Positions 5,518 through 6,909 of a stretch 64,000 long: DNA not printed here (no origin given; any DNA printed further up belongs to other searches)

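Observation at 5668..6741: Pyrimidine de novo synthesis genes in the phage: PyrC-like amidohydrolase (and PyrD at 22226..23200)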

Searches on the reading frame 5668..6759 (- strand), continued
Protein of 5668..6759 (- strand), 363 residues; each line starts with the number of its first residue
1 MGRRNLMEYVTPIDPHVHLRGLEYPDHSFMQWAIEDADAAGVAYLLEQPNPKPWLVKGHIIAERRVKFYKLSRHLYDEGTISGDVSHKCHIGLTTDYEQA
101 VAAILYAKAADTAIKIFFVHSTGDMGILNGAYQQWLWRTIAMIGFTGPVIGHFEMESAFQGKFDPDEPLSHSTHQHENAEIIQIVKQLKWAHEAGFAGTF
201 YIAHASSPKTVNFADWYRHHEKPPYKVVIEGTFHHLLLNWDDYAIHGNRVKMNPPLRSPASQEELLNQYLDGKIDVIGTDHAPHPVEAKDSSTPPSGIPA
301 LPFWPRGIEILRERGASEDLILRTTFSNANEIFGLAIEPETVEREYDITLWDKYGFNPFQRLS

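Call 52: search_protein_families(library=pfam, proteins=[L040:4363-6021:+, L040:6526-7224:+, L040:7323-8216:+, L040:8220-9998:+, L040:11158-14772:+, L025:6745-8931:+, L025:9456-9950:+, L025:11028-12101:+, L025:12229-13524:+, L025:14713-15633:+], max_evalue=0.0001)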
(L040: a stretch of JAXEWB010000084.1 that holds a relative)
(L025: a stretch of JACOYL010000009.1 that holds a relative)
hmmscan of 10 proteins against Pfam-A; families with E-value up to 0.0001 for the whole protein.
L040:4363-6021:+ (552 aa): 4 families
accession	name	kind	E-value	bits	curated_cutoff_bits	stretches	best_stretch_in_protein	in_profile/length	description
PF02729.26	OTCace_N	-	1.7e-24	87.1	29.9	1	27-186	1-148/148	Aspartate/ornithine carbamoyltransferase, carbamoyl-P binding domain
PF01948.23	PyrI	-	1.1e-15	58.1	25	1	397-492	3-92/93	Aspartate carbamoyltransferase regulatory chain, allosteric domain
PF02748.20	PyrI_C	-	2.2e-09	37.5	23.4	1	498-547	2-48/48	Aspartate carbamoyltransferase regulatory chain, metal binding domain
PF00185.30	OTCace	-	6.9e-09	36.4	29.4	1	195-351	3-156/157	Aspartate/ornithine carbamoyltransferase, Asp/Orn binding domain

L040:6526-7224:+ (232 aa): 1 family
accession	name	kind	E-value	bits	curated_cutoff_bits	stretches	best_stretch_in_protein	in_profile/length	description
PF00156.33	Pribosyltran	-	4.6e-10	39.5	26.3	1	55-164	9-123/158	Phosphoribosyl transferase domain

L040:7323-8216:+ (297 aa): 1 family
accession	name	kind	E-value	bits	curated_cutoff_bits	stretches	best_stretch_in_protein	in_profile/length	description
PF00215.30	OMPdecase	-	3.5e-15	56.9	27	1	46-242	13-182/221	Orotidine 5'-phosphate decarboxylase / HUMPS family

L040:8220-9998:+ (592 aa): 4 families
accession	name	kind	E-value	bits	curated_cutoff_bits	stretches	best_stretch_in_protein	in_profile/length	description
PF01180.27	DHO_dh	-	1.9e-50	172.1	27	1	33-297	18-275/291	Dihydroorotate dehydrogenase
PF03060.21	NMO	-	6.5e-07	29.5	28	1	237-313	168-244/331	Nitronate monooxygenase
PF01070.24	FMN_dh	-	7e-07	29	24.9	1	248-294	259-305/350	FMN-dependent dehydrogenase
PF01207.24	Dus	-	6.6e-05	22.6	20.4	0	109-208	50-155/311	Dihydrouridine synthase (Dus)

L040:11158-14772:+ (1204 aa): 2 families
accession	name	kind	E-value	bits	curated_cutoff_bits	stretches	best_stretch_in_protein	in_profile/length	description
PF00041.27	fn3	-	5.5e-07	30.2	25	0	49-142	1-74/84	Fibronectin type III domain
PF21910.2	GH85_C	-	9.6e-07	29.6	27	0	734-754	18-38/95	GH85 endohexosaminidases, C-terminal domain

L025:6745-8931:+ (728 aa): 6 families
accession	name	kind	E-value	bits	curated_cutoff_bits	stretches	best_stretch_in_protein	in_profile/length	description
PF00009.33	GTP_EFTU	-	3.1e-48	164.3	26.5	1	18-262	1-187/188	Elongation factor Tu GTP binding domain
PF03764.24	EFG_IV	-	5.8e-23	81.4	24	1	517-624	9-120/121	Elongation factor G, domain IV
PF14492.12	EFG_III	-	2.1e-22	79.4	27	1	393-464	3-74/75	Elongation Factor G, domain III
PF00679.30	EFG_C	-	2e-17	63.4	27.9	1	628-711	2-86/89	Elongation factor G C-terminus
PF03144.31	GTP_EFTU_D2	-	3.2e-08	34.3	30.3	1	314-378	3-73/73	Elongation factor Tu domain 2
PF22042.2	EF-G_D2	-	5e-08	33.4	27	1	299-379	4-83/84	Elongation factor G domain 2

L025:9456-9950:+ (164 aa): 1 family
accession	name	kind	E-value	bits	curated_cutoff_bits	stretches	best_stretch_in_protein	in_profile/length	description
PF00856.33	SET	-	1.5e-14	54.7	22.4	1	17-105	1-104/105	SET domain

L025:11028-12101:+ (357 aa): 1 family
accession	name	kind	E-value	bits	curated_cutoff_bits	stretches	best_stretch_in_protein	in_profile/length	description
PF01180.27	DHO_dh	-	5.4e-45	154.3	27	1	69-351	3-288/291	Dihydroorotate dehydrogenase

L025:12229-13524:+ (431 aa): 5 families
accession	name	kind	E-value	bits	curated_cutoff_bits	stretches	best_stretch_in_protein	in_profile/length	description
PF00009.33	GTP_EFTU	-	1.9e-55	187.8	26.5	1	9-196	2-176/188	Elongation factor Tu GTP binding domain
PF22594.2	GTP-eEF1A_C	-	3.7e-34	117.6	27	1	324-424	1-101/101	GTP-eEF1A C-terminal domain-like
PF03143.23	GTP_EFTU_D3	-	7.7e-26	90.9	27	1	319-426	2-105/106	Elongation factor Tu C-terminal domain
PF03144.31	GTP_EFTU_D2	-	7.1e-21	74.9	30.3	1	242-313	1-73/73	Elongation factor Tu domain 2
PF01926.29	MMR_HSR1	-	3.5e-07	30.8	21.9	0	69-150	27-113/113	50S ribosome-binding GTPase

L025:14713-15633:+ (306 aa): 3 families
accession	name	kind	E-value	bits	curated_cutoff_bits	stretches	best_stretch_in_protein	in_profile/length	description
PF07705.17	CARDB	-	6.6e-08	33.1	22.7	1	212-299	10-98/101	CARDB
PF01400.30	Astacin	-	2.1e-06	28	22.5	1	61-173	2-96/189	Astacin (Peptidase family M12A)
PF00413.30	Peptidase_M10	-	3.4e-06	27.5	24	1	143-201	102-158/159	Matrixin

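Call 55: predict_structure(alignment_id=A1)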
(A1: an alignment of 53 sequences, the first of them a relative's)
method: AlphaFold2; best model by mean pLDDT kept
length: 357 residues; sequences in the alignment: 53
mean_pLDDT: 97.5   pTM: 0.94
mean pLDDT of the five models: 97.5, 97.2, 96.9, 96.8, 96.8
residues with pLDDT >= 90: 352; 70-90: 5; 50-70: 0; < 50: 0
segments of 3 or more residues with pLDDT < 50: none
pLDDT, mean of each block of 10 residues (from residue 1): 98 96 98 98 98 98 98 94 98 98 98 94 98 99 98 97 97 98 98 98 98 96 99 98 97 98 99 98 97 98 98 99 98 97 97 92
secondary structure, 60 per line:
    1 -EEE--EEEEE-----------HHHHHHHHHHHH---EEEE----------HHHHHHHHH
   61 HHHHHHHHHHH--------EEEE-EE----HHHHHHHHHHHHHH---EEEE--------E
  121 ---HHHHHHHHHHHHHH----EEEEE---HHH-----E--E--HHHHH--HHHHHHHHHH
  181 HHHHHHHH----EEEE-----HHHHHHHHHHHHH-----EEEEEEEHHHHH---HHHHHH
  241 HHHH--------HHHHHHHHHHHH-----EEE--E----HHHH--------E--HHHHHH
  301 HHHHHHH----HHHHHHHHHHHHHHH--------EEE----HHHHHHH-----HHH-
elements in order: E2-4 E7-11 H23-34 E38-41 H52-71 E80-83 H91-104 E108-111 H124-137 E142-146 H164-168 H171-188 E193-196 H202-214 E220-226 H227-231 H235-244 H253-264 E270-272 H280-283 H295-307 H312-326 E335-337 H342-348

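Call 60: fold_search(model_id=the predicted structure, library=pdb)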
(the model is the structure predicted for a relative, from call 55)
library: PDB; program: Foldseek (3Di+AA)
matches with E <= 10: 1481; with E <= 0.001: 181
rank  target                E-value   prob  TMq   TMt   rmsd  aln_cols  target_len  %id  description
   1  7uof                  2.6e-20  1.00  0.77  0.65   2.7       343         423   21  Dihydroorotase from M. jannaschii (released 2022-08-31)
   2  2gwn                  8.7e-19  1.00  0.73  0.58   3.8       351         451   20  The structure of putative dihydroorotase from Porphyromonas gingivalis. (released 2006-06-06)
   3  8hfd_B                4.7e-18  1.00  0.71  0.58   3.9       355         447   21  Crystal structure of allantoinase from E. coli BL21 (released 2023-10-18)
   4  8hfd_A                5.3e-18  1.00  0.68  0.55   4.7       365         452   22  Crystal structure of allantoinase from E. coli BL21 (released 2023-10-18)
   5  6hfd                  7.2e-18  1.00  0.70  0.69   2.8       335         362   21  Human dihydroorotase mutant F1563L apo structure (released 2018-10-24)
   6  4c6o                  1.7e-17  1.00  0.71  0.70   2.6       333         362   20  Crystal structure of the dihydroorotase domain of human CAD C1613S mutant in apo-form at pH 6.0 (released 2014-02-05)
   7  3e74_B                1.8e-17  1.00  0.68  0.57   4.0       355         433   20  Crystal structure of E. coli allantoinase with iron ions at the metal center (released 2009-02-24)
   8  3gri_A                3.7e-17  1.00  0.68  0.59   5.2       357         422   22  The Crystal Structure of a Dihydroorotase from Staphylococcus aureus (released 2009-05-19)
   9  3gri_B                3.9e-17  1.00  0.70  0.59   4.9       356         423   23  The Crystal Structure of a Dihydroorotase from Staphylococcus aureus (released 2009-05-19)
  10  3e74_C                4.4e-17  1.00  0.70  0.59   3.7       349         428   20  Crystal structure of E. coli allantoinase with iron ions at the metal center (released 2009-02-24)
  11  6hfr                  4.7e-17  1.00  0.71  0.71   2.7       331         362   21  Human dihydroorotase mutant F1563Y co-crystallized with carbamoyl aspartate at pH 7.0 (released 2018-10-24)
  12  6hfh                  5.0e-17  1.00  0.72  0.71   2.6       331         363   21  Human dihydroorotase mutant F1563A co-crystallized with carbamoyl aspartate at pH 7.0 (released 2018-10-24)
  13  6hfk                  5.3e-17  1.00  0.72  0.71   2.6       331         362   21  Human dihydroorotase mutant F1563L co-crystallized with carbamoyl aspartate at pH 6.5 (released 2018-10-24)
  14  8pbr                  5.6e-17  1.00  0.70  0.69   2.8       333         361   20  Mutant R1475Q of the dihydroorotase domain of human CAD protein in apo form (released 2023-11-01)
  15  8hfd_C                6.3e-17  1.00  0.71  0.57   3.9       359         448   22  Crystal structure of allantoinase from E. coli BL21 (released 2023-10-18)
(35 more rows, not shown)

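Call 63: find_encoding_contigs(protein=P0002, flank=10000, max_places=1)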
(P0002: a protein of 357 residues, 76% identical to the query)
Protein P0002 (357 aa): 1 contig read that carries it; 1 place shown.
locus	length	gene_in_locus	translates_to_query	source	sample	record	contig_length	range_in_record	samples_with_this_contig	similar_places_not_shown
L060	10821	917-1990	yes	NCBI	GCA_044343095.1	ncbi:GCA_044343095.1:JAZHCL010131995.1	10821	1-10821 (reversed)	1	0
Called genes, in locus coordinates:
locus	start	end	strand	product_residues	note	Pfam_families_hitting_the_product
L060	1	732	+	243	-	?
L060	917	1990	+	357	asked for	-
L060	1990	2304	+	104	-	-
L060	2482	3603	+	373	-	-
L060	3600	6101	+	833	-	-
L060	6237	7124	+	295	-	-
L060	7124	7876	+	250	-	-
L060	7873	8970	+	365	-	-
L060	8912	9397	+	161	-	-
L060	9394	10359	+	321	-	-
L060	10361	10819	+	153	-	?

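Call 89: search_protein_families(library=pfam, proteins=[L010:4599-5138:+, L010:5442-6026:+, L010:6029-7129:+, L010:7298-7894:+, L010:7891-8520:+, L010:8545-8952:+, L010:12208-13233:+, L010:13230-14054:+, L010:14864-15418:+, L010:16894-17520:+], max_evalue=0.001)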
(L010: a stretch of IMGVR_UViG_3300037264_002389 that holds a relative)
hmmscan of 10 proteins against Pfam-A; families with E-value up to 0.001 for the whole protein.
L010:4599-5138:+ (179 aa): 0 families

L010:5442-6026:+ (194 aa): 0 families

L010:6029-7129:+ (366 aa): 0 families

L010:7298-7894:+ (198 aa): 0 families

L010:7891-8520:+ (209 aa): 0 families

L010:8545-8952:+ (135 aa): 1 family
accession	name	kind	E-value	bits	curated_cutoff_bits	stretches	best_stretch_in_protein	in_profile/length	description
PF00565.23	SNase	-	1.7e-06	28.9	21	1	49-128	2-75/107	Staphylococcal nuclease homologue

L010:12208-13233:+ (341 aa): 0 families

L010:13230-14054:+ (274 aa): 0 families

L010:14864-15418:+ (184 aa): 0 families

L010:16894-17520:+ (208 aa): 3 families
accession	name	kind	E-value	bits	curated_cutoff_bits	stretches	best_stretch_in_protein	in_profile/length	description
PF13384.12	HTH_23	-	0.00011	22.4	24.6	1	8-44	4-40/50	Homeodomain-like domain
PF13518.12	HTH_28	-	0.00024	21.6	25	0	18-47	9-38/52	Helix-turn-helix domain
PF01381.28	HTH_3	-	0.00026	21.4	23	1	14-51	1-37/55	Helix-turn-helix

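Call 90: search_protein_representatives(protein=P0001)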
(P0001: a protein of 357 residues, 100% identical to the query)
Query: 357 residues. Proteins with E-value up to 0.001 (for the whole library): 3222; up to 1e-10: 463; up to 1e-30: 71. The best 150 are listed.
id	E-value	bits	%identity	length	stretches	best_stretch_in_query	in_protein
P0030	5.9e-103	361.1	50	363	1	2-356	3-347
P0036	5.0e-102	358.0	51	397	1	1-356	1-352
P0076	7.7e-95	334.3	48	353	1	2-356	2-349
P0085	3.3e-92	325.7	48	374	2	149-356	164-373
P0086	1.7e-91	323.4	47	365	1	2-356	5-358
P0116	4.2e-86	305.6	51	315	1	1-307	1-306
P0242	1.1e-83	297.7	47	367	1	1-356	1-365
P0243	1.1e-83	297.6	46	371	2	156-346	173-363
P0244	1.2e-82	294.2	46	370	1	6-356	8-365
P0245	3.8e-81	289.3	44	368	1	1-355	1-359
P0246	1.0e-80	287.9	45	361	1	1-354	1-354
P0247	5.4e-80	285.5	44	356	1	7-356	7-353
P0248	5.2e-79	282.3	49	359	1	2-356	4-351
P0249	1.3e-78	281.0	45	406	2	2-283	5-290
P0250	3.2e-78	279.7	43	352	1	2-355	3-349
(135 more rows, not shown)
